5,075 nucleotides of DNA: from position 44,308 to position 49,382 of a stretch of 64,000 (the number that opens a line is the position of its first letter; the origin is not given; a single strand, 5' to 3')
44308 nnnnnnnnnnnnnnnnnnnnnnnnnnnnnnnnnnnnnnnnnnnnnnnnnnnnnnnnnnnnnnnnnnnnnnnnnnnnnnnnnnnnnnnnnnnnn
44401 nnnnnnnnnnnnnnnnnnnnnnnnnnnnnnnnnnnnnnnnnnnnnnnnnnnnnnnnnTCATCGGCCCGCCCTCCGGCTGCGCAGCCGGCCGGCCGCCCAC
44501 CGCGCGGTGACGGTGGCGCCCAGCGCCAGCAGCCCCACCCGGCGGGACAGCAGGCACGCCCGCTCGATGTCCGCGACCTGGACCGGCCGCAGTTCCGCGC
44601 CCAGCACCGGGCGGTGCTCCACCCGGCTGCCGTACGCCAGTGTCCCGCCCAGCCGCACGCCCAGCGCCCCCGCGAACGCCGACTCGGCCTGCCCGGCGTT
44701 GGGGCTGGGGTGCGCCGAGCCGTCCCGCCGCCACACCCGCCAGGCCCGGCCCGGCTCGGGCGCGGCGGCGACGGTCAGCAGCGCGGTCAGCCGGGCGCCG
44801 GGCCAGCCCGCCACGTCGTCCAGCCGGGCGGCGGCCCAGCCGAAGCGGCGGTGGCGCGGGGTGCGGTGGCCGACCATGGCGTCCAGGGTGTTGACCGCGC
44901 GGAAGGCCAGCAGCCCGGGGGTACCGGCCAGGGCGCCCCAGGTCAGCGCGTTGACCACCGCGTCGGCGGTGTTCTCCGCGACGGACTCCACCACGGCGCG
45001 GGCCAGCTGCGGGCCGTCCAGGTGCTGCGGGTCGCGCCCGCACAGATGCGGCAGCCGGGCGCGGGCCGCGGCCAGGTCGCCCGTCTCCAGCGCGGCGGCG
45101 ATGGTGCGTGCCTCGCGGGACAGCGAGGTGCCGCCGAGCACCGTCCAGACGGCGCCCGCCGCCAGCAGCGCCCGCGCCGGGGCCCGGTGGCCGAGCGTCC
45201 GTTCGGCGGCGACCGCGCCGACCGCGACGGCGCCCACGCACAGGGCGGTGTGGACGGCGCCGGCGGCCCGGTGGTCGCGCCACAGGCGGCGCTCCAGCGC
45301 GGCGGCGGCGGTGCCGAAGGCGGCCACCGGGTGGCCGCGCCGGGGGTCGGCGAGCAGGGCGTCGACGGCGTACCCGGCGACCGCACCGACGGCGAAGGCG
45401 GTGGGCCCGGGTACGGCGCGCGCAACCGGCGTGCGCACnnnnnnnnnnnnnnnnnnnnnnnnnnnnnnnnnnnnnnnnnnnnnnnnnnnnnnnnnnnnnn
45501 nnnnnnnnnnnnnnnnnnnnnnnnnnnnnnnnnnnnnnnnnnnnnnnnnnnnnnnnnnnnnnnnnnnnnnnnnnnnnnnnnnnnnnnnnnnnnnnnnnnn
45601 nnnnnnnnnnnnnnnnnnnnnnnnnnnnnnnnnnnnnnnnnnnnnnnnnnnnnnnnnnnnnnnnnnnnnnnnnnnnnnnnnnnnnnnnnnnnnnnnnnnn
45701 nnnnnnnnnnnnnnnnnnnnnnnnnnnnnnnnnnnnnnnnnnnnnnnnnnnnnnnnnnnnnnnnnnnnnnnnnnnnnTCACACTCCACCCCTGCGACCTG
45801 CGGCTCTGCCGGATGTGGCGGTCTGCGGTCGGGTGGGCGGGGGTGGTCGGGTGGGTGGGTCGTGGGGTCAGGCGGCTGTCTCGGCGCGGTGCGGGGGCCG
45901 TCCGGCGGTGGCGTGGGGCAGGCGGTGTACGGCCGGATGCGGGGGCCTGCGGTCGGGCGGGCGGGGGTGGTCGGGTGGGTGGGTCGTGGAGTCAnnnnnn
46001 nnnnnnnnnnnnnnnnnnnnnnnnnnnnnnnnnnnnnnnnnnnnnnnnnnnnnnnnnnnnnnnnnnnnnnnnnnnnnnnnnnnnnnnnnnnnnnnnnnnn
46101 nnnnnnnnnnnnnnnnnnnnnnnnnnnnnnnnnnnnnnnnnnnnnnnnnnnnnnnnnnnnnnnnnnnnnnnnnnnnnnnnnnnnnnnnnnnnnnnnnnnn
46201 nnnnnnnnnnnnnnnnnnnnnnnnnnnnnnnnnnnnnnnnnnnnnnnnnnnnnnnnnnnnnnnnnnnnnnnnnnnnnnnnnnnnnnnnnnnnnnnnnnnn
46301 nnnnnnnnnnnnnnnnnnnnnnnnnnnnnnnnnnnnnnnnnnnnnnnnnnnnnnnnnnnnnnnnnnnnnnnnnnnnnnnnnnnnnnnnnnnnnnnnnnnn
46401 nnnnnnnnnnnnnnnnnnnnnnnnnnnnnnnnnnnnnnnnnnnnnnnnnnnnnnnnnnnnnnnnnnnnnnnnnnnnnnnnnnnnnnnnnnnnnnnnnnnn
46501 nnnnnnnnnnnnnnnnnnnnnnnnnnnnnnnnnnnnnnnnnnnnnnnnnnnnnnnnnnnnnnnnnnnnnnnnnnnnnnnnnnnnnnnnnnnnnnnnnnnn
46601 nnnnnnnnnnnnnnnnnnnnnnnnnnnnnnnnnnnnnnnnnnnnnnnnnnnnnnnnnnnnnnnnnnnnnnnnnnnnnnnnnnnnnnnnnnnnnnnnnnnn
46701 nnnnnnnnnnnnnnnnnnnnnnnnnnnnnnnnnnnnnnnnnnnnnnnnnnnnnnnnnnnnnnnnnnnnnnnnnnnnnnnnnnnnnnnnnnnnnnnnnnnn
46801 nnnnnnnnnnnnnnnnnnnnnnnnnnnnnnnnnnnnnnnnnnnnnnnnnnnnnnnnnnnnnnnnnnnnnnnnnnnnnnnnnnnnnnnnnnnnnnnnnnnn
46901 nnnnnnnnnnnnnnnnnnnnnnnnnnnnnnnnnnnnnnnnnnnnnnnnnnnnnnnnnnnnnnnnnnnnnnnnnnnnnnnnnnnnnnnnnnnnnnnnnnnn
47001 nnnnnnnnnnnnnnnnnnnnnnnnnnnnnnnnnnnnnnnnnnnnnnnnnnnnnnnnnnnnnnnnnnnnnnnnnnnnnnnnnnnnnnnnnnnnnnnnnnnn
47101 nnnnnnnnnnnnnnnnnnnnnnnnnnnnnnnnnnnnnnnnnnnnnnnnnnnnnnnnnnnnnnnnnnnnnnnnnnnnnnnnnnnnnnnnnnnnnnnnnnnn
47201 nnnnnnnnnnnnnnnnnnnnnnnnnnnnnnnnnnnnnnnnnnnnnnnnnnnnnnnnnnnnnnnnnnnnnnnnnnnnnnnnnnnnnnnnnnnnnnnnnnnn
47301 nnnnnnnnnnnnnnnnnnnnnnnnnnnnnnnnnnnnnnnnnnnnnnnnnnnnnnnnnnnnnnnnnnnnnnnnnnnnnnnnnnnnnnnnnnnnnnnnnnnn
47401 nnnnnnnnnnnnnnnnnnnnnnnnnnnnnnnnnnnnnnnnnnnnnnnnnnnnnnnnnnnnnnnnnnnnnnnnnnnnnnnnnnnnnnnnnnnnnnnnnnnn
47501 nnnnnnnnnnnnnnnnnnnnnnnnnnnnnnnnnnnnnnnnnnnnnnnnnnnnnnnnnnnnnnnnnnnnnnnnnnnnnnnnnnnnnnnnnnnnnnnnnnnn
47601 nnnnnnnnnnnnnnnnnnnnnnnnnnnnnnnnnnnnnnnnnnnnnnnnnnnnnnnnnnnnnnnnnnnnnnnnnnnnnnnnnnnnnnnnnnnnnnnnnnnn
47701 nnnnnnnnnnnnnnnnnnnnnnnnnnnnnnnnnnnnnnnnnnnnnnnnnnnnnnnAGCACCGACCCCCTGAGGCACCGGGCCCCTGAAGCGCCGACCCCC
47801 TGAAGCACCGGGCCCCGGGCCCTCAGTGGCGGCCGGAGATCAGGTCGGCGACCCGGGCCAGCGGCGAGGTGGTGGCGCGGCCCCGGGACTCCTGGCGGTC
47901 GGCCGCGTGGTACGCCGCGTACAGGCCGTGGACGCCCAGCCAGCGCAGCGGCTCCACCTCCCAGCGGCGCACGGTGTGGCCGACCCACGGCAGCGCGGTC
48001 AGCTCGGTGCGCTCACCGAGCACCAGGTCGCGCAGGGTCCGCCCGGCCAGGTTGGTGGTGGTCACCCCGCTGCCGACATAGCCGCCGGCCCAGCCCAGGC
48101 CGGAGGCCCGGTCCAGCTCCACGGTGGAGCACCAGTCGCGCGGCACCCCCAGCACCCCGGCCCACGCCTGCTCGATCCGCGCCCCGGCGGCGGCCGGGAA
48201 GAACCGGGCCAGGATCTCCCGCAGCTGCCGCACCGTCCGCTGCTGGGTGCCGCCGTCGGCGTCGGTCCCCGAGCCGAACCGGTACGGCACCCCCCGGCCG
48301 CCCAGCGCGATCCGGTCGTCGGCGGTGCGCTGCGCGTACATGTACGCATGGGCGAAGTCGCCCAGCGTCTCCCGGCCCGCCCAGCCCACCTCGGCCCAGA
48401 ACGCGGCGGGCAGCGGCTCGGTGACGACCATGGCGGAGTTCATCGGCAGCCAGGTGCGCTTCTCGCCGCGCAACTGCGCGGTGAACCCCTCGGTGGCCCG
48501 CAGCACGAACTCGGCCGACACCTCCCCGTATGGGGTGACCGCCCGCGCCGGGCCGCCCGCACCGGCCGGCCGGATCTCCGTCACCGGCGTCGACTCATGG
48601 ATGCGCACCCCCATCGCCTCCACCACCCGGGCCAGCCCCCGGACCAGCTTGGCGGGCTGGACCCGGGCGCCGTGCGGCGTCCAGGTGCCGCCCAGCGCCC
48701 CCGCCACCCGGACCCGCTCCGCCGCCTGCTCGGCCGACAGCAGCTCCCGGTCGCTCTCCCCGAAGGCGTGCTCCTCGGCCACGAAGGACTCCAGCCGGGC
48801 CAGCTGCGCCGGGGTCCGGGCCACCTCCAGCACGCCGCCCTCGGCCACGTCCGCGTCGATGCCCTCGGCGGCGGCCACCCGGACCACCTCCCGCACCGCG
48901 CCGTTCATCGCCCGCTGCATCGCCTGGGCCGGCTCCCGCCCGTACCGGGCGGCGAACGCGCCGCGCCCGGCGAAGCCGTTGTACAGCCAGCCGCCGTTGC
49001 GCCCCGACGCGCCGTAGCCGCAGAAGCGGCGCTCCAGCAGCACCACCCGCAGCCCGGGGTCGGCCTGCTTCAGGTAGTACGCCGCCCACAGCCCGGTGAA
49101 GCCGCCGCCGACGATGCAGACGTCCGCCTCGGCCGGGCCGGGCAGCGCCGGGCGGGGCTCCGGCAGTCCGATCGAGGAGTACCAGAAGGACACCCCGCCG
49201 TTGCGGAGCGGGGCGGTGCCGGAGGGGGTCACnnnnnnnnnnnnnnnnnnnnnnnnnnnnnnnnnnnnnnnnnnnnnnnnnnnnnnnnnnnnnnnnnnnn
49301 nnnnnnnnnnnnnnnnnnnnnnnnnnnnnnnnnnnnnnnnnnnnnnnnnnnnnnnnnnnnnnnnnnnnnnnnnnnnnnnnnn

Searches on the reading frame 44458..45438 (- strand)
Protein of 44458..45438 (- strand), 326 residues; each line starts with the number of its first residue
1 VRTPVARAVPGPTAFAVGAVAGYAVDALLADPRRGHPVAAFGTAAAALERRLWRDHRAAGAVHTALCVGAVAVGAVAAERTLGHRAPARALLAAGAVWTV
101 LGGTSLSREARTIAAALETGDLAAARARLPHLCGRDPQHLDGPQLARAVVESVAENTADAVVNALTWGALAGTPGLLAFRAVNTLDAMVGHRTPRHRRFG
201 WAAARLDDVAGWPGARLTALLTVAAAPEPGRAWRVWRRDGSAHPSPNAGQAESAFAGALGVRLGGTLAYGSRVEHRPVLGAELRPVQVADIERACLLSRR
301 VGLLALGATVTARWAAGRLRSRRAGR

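Call 84: search_protein_families(library=pfam, proteins=[window:44458-45438:-], max_evalue=0.0001)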
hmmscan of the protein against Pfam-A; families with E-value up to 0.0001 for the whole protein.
window:44458-45438:- (326 aa): 1 family
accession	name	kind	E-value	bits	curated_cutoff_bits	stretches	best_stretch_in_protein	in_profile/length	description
PF03186.18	CobD_Cbib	-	4.5e-89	298.9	34.4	1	20-297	2-281/282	CobD/Cbib protein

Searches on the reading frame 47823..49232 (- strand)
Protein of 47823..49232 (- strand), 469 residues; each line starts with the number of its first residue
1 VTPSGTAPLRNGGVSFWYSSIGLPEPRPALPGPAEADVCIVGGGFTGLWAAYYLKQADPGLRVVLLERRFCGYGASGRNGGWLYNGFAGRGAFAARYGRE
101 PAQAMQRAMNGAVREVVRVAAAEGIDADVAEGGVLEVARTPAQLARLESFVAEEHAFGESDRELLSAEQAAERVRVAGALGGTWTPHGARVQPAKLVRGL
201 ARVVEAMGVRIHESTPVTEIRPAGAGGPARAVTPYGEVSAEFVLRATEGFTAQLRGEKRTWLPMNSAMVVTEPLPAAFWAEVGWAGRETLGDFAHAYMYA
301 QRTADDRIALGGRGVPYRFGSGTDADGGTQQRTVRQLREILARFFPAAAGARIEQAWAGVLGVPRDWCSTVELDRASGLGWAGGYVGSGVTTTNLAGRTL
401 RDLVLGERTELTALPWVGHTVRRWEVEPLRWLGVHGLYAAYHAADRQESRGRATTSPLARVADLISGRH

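Call 84: search_protein_families(library=pfam, proteins=[window:47823-49232:-], max_evalue=0.0001)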
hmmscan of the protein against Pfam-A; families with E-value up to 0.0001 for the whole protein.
window:47823-49232:- (469 aa): 4 families
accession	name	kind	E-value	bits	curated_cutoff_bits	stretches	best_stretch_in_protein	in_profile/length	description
PF01266.30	DAO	-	1.6e-59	202.7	27.9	1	37-403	1-353/353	FAD dependent oxidoreductase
PF01946.23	Thi4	-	3.7e-08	33.3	26.2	1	34-85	16-65/235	Thi4 family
PF13450.12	NAD_binding_8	-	4.2e-06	27.4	21.9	1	40-82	1-43/68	NAD(P)-binding Rossmann-like domain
PF07992.20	Pyr_redox_2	-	7.8e-06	26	26.1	0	37-97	2-50/291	Pyridine nucleotide-disulphide oxidoreductase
